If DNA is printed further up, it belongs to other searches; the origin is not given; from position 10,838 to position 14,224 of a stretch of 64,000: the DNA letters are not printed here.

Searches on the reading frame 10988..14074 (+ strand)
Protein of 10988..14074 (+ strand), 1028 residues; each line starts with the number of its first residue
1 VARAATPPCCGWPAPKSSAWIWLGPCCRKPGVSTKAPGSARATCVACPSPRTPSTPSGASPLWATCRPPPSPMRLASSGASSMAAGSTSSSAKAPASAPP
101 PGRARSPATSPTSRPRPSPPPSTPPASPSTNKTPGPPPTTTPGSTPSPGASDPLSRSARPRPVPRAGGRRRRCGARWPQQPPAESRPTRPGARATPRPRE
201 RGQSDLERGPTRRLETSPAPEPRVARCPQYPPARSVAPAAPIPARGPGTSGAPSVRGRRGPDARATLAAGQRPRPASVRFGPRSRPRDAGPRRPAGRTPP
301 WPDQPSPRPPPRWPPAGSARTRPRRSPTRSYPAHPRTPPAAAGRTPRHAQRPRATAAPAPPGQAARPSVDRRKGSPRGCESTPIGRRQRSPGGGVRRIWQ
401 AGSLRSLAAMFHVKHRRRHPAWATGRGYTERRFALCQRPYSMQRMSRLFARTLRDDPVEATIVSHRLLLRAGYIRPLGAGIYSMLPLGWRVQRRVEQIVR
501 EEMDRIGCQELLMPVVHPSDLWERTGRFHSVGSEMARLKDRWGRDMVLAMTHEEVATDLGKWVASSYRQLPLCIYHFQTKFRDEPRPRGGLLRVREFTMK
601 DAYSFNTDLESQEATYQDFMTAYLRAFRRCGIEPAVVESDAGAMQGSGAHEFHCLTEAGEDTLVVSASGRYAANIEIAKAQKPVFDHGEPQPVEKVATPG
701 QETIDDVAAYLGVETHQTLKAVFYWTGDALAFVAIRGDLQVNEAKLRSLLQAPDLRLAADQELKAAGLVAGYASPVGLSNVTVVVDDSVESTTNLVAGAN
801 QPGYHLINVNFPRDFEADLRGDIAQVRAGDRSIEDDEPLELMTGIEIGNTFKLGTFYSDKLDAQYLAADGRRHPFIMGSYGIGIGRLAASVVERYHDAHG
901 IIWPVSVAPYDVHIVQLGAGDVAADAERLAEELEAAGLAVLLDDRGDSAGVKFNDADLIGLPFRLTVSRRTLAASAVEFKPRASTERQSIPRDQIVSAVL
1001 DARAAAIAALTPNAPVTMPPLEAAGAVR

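Call 43: search_protein_families(library=pfam, proteins=[window:10988-14074:+], max_evalue=0.0001)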
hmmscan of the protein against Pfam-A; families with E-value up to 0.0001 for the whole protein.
window:10988-14074:+ (1028 aa): 3 families
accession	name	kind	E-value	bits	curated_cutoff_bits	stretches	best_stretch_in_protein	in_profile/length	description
PF00587.30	tRNA-synt_2b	-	1.2e-24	87.8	29.3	1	538-895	3-179/179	tRNA synthetase class II core domain (G, H, P, S and T)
PF04073.20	tRNA_edit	-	1.2e-23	83.9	25.5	1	698-810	1-117/123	Aminoacyl-tRNA editing domain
PF03129.25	HGTP_anticodon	-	1.3e-16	60.9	21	1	912-1000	2-92/94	Anticodon binding domain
